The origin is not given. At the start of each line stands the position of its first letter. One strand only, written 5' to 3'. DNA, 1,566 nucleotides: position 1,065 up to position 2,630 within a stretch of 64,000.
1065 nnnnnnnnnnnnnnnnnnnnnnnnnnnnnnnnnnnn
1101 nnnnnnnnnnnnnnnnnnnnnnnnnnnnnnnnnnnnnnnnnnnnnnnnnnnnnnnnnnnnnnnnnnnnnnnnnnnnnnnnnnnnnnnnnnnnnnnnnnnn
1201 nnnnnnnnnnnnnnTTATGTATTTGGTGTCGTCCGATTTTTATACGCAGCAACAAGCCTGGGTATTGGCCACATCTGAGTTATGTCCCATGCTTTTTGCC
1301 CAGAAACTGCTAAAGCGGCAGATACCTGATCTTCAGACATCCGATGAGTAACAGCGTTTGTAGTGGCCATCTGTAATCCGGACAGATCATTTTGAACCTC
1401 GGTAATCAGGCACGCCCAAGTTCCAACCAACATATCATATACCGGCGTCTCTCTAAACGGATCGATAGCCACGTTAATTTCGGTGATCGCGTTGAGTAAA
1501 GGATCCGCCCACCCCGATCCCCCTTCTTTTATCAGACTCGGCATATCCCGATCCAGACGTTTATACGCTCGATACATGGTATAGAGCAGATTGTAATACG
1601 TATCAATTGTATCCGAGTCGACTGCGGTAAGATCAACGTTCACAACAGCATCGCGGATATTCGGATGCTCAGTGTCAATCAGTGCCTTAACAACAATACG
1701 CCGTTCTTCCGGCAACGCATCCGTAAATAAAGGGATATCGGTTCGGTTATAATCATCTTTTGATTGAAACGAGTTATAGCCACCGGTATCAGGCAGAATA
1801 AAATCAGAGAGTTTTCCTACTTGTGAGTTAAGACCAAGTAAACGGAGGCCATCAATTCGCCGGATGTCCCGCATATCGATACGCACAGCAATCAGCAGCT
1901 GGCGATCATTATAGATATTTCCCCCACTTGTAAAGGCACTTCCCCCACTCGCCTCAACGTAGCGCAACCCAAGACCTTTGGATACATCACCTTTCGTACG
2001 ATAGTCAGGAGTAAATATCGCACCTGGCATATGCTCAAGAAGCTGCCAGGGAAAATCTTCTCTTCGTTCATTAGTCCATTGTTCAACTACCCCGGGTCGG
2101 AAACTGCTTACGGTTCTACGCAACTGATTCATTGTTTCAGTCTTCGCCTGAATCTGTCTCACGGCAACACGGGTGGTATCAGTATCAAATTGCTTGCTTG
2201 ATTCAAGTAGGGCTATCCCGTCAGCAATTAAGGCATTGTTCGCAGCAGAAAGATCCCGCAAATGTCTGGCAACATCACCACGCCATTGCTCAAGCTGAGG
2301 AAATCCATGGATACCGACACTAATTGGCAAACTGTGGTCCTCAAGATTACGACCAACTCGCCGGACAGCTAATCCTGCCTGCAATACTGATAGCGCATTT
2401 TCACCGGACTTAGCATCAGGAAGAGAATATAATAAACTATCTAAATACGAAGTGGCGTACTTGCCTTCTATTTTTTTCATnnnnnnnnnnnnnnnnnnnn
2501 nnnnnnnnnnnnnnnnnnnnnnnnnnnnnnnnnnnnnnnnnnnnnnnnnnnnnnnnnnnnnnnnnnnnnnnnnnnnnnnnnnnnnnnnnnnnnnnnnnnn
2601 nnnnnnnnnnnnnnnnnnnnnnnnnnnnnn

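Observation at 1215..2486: Unknown 423-aa gene inserted between secY and adk inside the conserved spc operon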

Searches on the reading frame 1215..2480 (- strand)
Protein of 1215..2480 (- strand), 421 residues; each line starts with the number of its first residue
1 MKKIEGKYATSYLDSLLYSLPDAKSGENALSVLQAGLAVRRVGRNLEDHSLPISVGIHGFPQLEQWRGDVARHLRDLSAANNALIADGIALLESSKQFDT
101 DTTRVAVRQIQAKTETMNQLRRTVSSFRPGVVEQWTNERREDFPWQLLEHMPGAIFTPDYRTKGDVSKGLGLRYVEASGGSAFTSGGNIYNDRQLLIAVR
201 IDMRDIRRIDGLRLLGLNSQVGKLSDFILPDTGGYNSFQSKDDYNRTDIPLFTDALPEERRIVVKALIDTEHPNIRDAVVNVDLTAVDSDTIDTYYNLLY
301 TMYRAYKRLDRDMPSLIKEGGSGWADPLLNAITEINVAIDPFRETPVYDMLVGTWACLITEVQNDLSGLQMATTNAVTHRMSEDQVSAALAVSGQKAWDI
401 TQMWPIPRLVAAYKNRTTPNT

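Call 3: search_protein_families(library=pfam, proteins=[window:1215-2480:-], max_evalue=1)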
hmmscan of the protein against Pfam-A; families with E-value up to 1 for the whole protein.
window:1215-2480:- (421 aa): 0 families

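Call 4: search_protein_families(library=ncbifam, proteins=[window:1215-2480:-], max_evalue=1)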
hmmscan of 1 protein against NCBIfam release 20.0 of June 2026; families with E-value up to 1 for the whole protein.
window:1215-2480:- (421 aa): 1 family
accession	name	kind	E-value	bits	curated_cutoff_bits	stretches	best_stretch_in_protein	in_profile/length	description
NF009809.0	PRK13293.1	equivalog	0.064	12.6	274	1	42-116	152-227/253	coenzyme F420-0:L-glutamate ligase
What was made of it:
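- On Conserved spc/alpha-cluster gene set (r-proteins, SecY, Adk, Map, IF1, RpoA): The only NCBIfam hit is noise at E=0.064 and 12.6 bits, against a cutoff of 274 (call 4).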

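Call 5: search_solved_structures(query=window:1215-2480:-, max_evalue=10)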
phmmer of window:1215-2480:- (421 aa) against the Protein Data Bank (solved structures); distinct sequences matched with E-value up to 10: 2.
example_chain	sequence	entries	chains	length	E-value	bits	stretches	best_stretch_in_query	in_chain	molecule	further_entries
5vr2_A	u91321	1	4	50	0.19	13.8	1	75-122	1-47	Myocilin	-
3oru_A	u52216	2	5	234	1.4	11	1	183-280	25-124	DUF1989 family protein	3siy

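Call 7: find_homologous_proteins(query=window:1215-2480:-, max_evalue=0.001)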
Query window:1215-2480:- (421 aa): 1 proteins with E <= 0.001 among 8000 candidates.
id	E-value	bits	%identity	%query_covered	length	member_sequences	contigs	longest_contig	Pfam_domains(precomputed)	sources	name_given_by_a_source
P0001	1.2e-280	948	100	100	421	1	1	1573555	-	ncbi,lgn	-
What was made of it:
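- Checked: The public gene call, and the more plausible start, is the ATG at 2480, giving 421 aa (P0001, call 7).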

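Call 8: search_protein_families(library=phrogs, proteins=[window:1215-2480:-], max_evalue=1)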
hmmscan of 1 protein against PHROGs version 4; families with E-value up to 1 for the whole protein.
window:1215-2480:- (421 aa): 0 families
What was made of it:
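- On Phage protein families (PHROGs) or phage and plasmid genomes: No PHROG match (call 8).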

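Call 9: search_protein_families(library=padloc, proteins=[window:1215-2480:-], max_evalue=1)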
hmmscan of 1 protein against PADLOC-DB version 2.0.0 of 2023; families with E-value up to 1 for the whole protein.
window:1215-2480:- (421 aa): 0 families
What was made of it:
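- On Known anti-phage defence systems (PADLOC-DB v2): No PADLOC family at E<=1 (call 9).
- Closest known: Integration hotspots or variable islands flanked by conserved core genes. Different: No known defence gene (call 9).
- No family or PDB hit (calls 3, 4, 5, 8, 9). PADLOC and PHROGs gave nothing (calls 8, 9).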

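Call 14: find_encoding_contigs(protein=P0001, flank=10000, max_places=6)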
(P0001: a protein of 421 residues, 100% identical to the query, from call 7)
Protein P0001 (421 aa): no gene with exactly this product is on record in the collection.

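Call 16: find_encoding_contigs(protein=P0004, flank=10000)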
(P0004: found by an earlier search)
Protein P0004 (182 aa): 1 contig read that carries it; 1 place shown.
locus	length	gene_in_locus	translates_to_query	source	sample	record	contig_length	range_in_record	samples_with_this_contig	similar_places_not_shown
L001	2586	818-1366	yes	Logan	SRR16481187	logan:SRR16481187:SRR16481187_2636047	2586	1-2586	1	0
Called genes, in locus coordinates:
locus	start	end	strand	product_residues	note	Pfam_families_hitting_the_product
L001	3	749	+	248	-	?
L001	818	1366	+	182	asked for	PF00406:ADK, PF02223:Thymidylate_kin (faint), PF13207:AAA_17, PF13238:AAA_18, PF13521:AAA_28 (weak), PF13671:AAA_33 (weak)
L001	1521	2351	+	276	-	PF00557:Peptidase_M24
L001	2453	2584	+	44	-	?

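Call 19: search_protein_representatives(protein=window:1215-2480:-)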
Query: 421 residues. Proteins with E-value up to 0.001 (for the whole library): 1; up to 1e-10: 1; up to 1e-30: 1. The best 1 are listed.
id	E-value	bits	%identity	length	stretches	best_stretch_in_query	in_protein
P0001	3.8e-281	948.2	100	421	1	1-421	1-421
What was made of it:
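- On Taxonomically restricted orphan gene: Only the protein itself among 5.8e9 clustered proteins (call 7) and in the exhaustive phmmer search of 1.84e9 representatives (call 19).
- Closest known: Taxonomically restricted. Same: No detectable homologue (calls 7, 19), no domain, an intact ORF and host-like codon usage.
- Only the protein itself among 5.8e9 proteins (call 7) and in the exhaustive phmmer search of 1.84e9 representatives (call 19). It is a strict singleton (calls 7, 19).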

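Call 20: predict_structure(protein=window:1215-2480:-)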
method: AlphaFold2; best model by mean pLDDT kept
length: 421 residues; sequences in the alignment: 1
mean_pLDDT: 39.0   pTM: 0.30
mean pLDDT of the five models: 39.0, 38.9, 38.7, 36.0, 28.9
residues with pLDDT >= 90: 0; 70-90: 12; 50-70: 99; < 50: 310
segments of 3 or more residues with pLDDT < 50: 1-75, 77-82, 84-255, 368-421
pLDDT, mean of each block of 10 residues (from residue 1): 27 34 34 34 27 22 37 45 45 38 41 41 31 24 27 24 25 24 22 20 22 21 22 24 28 45 62 65 64 69 68 57 57 67 67 65 51 35 35 32 31 29 28
secondary structure, 60 per line:
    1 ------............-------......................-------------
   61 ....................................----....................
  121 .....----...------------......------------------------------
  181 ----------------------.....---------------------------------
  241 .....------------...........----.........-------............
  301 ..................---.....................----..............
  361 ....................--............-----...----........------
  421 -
elements in order: H7-18 H26-47 H61-96 H101-125 H145-150 H203-207 H241-245 H258-268 H273-281 H289-318 H322-342 H347-380 H383-394 H407-414
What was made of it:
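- Tried and rejected: Structure: the full-length single-sequence AF2 model was poor (pLDDT 39; call 20).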

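Call 25: find_related_loci(query=window:1215-2480:-, collection=metagenome_contigs, flank=8000)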
Query window:1215-2480:- (421 aa) in metagenome_contigs; peptide patterns used: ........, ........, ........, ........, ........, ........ (x = any residue, [..] = any of these).
372 stretches matched a pattern, but none encodes a relative of the query by tblastn (E <= 1e-3).

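Call 26: find_related_loci(query=window:1215-2480:-, collection=viral_contigs, flank=8000)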
Query window:1215-2480:- (421 aa) in viral_contigs; peptide patterns used: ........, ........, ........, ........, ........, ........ (x = any residue, [..] = any of these).
7 stretches matched a pattern, but none encodes a relative of the query by tblastn (E <= 1e-3).

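Call 27: search_dna_similar(query=window:1215-2480:-, collection=phages, mode=protein, max_evalue=1)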
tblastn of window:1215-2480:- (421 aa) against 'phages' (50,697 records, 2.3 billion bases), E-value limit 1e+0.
No match.
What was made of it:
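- On Phage protein families (PHROGs) or phage and plasmid genomes: No tblastn match in phages (call 27).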

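Call 28: search_dna_similar(query=window:1215-2480:-, collection=plasmids, mode=protein, max_evalue=1)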
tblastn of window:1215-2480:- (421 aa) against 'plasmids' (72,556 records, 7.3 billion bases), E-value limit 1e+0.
Records with a match: 3; places in all: 3; records where one place covers at least 80% of the query: 0.
Best place of each record, by identity: <60% 3.
By first word of the organism name: Rhodococcus 3.
By predicted mobility (MOB-suite, as given by PLSDB): non-mobilizable 2; mobilizable 1.
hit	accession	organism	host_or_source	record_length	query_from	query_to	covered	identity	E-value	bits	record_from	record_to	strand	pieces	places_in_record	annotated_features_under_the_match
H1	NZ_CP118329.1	Rhodococcus sp. DK17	pure culture,crude oil-contaminated soil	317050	64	178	27%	31.3%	5e-1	40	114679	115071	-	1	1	AAA family ATPase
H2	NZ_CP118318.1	Rhodococcus sp. DK180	pure culture,crude oil-contaminated soil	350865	64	178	27%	31.3%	5e-1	40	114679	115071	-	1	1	AAA family ATPase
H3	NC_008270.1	Rhodococcus jostii RHA1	-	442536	64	178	27%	31.3%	5e-1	40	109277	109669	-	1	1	AAA family ATPase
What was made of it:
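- On Taxonomically restricted orphan gene: Nothing in metagenome or viral contigs, phages or plasmids (calls 25-28).
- On Phage protein families (PHROGs) or phage and plasmid genomes: The plasmid search gave only E=0.5 noise (call 28).
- Tried and rejected: Searches of DNA collections: peptide-pattern and tblastn scans of metagenome and viral contigs (calls 25, 26) and tblastn against phages and plasmids (calls 27, 28).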

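Call 40: fold_search(model_id=the predicted structure, library=pdb)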
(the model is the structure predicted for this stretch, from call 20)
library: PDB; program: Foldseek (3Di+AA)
matches with E <= 10: 97; with E <= 0.001: 0
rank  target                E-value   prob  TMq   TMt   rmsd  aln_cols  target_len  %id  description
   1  8rri_AL               5.7e-01  0.28  0.16  0.34  14.9       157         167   11  Human mitochondrial ribosome in complex with antibiotic tigecycline (released 2025-03-12)
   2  6rw4_L                6.4e-01  0.20  0.14  0.30  17.5       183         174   11  Structure of human mitochondrial 28S ribosome in complex with mitochondrial IF3 (released 2020-06-03)
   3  8csq_L                7.6e-01  0.21  0.14  0.32  14.7       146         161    8  Human mitochondrial small subunit assembly intermediate (State B) (released 2022-12-14)
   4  7pnt_L                9.6e-01  0.16  0.14  0.29  16.1       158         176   14  Assembly intermediate of mouse mitochondrial ribosome small subunit without mS37 in complex with RbfA and Tfb1m (released 2022-06-15)
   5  9g5b_L                1.1e+00  0.16  0.14  0.33  13.8       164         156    9  Assembly intermediate of human mitochondrial ribosome small subunit (State A) (released 2025-04-23)
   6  5aj3_O                1.2e+00  0.14  0.14  0.30  18.1       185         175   12  Structure of the small subunit of the mammalian mitoribosome (released 2015-04-22)
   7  3wwt_A                1.6e+00  0.05  0.08  0.21  16.4       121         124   16  Crystal Structure of the Y3:STAT1ND complex (released 2015-07-01)
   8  8uoq_1                1.8e+00  0.10  0.16  0.16  21.9       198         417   16  Composite map of PIC_delta_TFIIK form2 (released 2024-10-23)
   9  9g33_UU               2.1e+00  0.07  0.14  0.08  14.5       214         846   14  Stalled 90S - Utp23-Krr1-deltaC3 (released 2025-06-18)
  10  8rdu_B                2.4e+00  0.18  0.14  0.51   6.5       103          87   14  Conformational Landscape of the Type V-K CRISPR-associated TransposonIntegration Assembly CAST V-K composite map (released 2024-06-19)
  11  9n77_LT               2.4e+00  0.06  0.15  0.08  22.4       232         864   11  SSU processome maturation and disassembly, State K (released 2025-11-05)
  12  3kdw                  2.4e+00  0.04  0.11  0.18  17.8       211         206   16  Crystal structure of Putative sugar binding protein (YP_001300177.1) from Bacteroides vulgatus ATCC 8482 at 1.70 A resol (released 2009-11-24)
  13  3ze3_A                2.6e+00  0.08  0.13  0.32   9.6       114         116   17  Crystal structure of the integral membrane diacylglycerol kinase - delta7 (released 2013-05-22)
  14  7unr_o                2.7e+00  0.10  0.12  0.42   8.3       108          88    9  Pseudomonas aeruginosa 70S ribosome initiation complex bound to compact IF2-GDP (composite structure I-A) (released 2022-06-22)
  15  4v47_BO               2.9e+00  0.15  0.14  0.50   7.0       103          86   13  Real space refined coordinates of the 30S and 50S subunits fitted into the low resolution cryo-EM map of the EF-G.GTP (released 2014-07-09)
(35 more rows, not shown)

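Call 46: fold_search(model_id=the predicted structure, library=viral)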
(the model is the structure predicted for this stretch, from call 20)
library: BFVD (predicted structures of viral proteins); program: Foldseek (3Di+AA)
matches with E <= 10: 106; with E <= 0.001: 0
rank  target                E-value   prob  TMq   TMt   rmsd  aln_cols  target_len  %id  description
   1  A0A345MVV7            2.7e-02  0.13  0.10  0.10  32.2       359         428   14  (no name in the UniProt tables at hand)
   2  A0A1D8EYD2            4.4e-01  0.08  0.10  0.13  31.6       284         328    9  DUF1360 domain-containing protein [Mycobacterium phage Fortunato]
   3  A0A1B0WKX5            5.0e-01  0.04  0.10  0.08  37.6       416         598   14  Uncharacterized protein [Flavobacterium phage Fpv3]
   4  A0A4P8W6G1            5.3e-01  0.06  0.10  0.14  37.7       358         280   12  (no name in the UniProt tables at hand)
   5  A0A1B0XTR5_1          5.6e-01  0.07  0.10  0.06  28.6       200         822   15  (no name in the UniProt tables at hand)
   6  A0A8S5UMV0            5.9e-01  0.06  0.09  0.08  37.2       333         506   13  Uncharacterized protein [Siphoviridae sp. ctKGQ3]
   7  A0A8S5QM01            6.7e-01  0.14  0.17  0.23  20.7       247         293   10  Uncharacterized protein [Ackermannviridae sp. ctQad106]
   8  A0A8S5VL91            6.7e-01  0.10  0.12  0.19  31.1       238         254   17  Uncharacterized protein [Ackermannviridae sp.]
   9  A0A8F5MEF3            6.7e-01  0.04  0.10  0.10  37.9       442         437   13  (no name in the UniProt tables at hand)
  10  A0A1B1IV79            6.7e-01  0.04  0.10  0.04  65.3       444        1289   15  (no name in the UniProt tables at hand)
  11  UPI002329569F         7.5e-01  0.08  0.17  0.18  29.7       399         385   12  (no name look-up for this kind of identifier)
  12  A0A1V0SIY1            1.0e+00  0.04  0.09  0.15  31.0       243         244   12  Uncharacterized protein [Klosneuvirus KNV1]
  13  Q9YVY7                1.1e+00  0.06  0.13  0.18  20.6       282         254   11  Transmembrane protein [Melanoplus sanguinipes entomopoxvirus]
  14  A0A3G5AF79            1.2e+00  0.08  0.10  0.20  21.2       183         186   12  Uncharacterized protein [Satyrvirus sp.]
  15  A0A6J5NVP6            1.2e+00  0.07  0.11  0.16  28.4       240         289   10  Uncharacterized protein [uncultured Caudovirales phage]
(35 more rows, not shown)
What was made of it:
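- On Phage protein families (PHROGs) or phage and plasmid genomes: The best BFVD fold hit had E=0.027 and TM 0.10 (call 46).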

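Call 65: find_encoding_contigs(protein=P0002, flank=3000, max_places=4)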
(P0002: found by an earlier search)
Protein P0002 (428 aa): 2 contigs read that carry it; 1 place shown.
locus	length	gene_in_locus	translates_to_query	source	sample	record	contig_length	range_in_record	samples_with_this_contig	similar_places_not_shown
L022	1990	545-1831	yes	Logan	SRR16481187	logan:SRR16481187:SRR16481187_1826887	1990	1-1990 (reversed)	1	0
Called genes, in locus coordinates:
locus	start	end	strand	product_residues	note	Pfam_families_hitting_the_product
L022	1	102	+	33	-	?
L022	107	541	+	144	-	PF00828:Ribosomal_L27A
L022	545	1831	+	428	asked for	PF00344:SecY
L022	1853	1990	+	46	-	?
